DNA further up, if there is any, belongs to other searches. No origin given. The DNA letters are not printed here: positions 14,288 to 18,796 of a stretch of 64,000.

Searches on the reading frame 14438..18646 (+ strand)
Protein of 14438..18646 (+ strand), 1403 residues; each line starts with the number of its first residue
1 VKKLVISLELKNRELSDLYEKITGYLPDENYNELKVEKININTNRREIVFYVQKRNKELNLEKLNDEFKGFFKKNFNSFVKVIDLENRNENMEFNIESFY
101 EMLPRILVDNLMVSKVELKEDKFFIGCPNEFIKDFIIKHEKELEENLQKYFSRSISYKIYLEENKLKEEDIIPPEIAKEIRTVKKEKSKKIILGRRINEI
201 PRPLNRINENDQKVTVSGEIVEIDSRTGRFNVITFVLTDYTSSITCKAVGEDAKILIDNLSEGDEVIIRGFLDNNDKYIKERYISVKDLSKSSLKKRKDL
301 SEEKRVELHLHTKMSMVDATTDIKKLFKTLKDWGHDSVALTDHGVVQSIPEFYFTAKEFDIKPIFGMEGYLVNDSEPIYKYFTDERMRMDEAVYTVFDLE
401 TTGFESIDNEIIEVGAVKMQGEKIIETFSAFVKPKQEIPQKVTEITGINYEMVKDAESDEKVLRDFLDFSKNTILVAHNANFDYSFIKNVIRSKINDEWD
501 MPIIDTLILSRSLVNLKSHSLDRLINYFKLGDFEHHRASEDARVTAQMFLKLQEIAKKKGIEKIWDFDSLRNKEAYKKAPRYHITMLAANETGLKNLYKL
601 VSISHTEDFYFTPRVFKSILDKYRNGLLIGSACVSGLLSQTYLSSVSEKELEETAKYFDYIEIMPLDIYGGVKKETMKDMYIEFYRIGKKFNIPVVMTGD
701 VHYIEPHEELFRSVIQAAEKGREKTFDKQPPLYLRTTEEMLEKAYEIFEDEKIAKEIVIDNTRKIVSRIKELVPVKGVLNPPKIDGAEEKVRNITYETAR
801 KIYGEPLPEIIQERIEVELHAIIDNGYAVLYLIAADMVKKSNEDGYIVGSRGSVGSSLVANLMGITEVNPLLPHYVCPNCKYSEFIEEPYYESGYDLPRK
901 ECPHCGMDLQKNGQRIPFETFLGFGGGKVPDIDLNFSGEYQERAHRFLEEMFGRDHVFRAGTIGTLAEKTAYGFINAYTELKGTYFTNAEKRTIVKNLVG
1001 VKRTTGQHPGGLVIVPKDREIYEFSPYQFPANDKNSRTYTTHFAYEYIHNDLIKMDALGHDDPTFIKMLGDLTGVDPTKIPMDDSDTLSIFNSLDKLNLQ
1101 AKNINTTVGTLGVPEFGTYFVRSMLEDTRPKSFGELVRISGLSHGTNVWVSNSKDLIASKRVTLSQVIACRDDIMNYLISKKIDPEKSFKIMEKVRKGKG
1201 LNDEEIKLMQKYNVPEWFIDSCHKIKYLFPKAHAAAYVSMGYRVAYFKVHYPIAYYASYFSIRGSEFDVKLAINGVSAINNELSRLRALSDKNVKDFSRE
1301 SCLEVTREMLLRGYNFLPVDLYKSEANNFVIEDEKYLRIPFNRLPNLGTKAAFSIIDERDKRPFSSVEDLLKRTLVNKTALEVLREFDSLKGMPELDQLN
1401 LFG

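Call 10: search_protein_families(library=pfam, proteins=[window:14438-18646:+], max_evalue=0.1)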
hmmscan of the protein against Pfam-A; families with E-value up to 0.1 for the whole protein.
window:14438-18646:+ (1403 aa): 14 families
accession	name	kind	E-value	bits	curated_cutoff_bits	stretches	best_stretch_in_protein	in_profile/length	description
PF07733.18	DNA_pol3_alpha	-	1.2e-57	196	23.9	2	790-972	2-144/260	Bacterial DNA polymerase III alpha NTPase domain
PF00929.31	RNase_T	-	2.6e-37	129.3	24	1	396-549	2-164/164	Exonuclease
PF02811.25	PHP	-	2e-30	106.7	26.4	1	307-663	1-161/164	PHP domain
PF17657.6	DNA_pol3_finger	-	1.7e-23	83.2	22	1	1062-1200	1-148/166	Bacterial DNA polymerase III alpha subunit finger domain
PF14579.12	HHH_6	-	3.2e-12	46.9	25.6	1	1314-1392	2-82/90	Helix-hairpin-helix motif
PF01336.31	tRNA_anti-codon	-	2.7e-07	30.8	27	1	214-277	1-62/75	OB-fold nucleic acid binding domain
PF21762.3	DEDDh_C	-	7.4e-05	23.4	27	1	469-551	104-187/188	DNA polymerase III subunit epsilon-like, C-terminal domain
PF13482.12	RNase_H_2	-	0.00013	22.4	22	1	397-523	3-108/165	RNase_H superfamily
PF13742.12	tRNA_anti_2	-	0.00043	20.9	27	1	210-272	17-78/95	OB-fold nucleic acid binding domain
PF04919.18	DUF655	-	0.0022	18.4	22.2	1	1342-1380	119-157/181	Protein of unknown function (DUF655)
PF01612.26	DNA_pol_A_exo1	-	0.0041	17.4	23.6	1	470-528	74-127/173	3'-5' exonuclease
PF12836.13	HHH_3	-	0.011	16.3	27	1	1343-1387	18-63/65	Helix-hairpin-helix motif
PF19335.5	HMBD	-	0.043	14.2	23.6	1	901-912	17-28/28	Heavy metal binding domain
PF14149.11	YhfH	-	0.09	13.1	27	0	897-909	11-23/37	YhfH-like protein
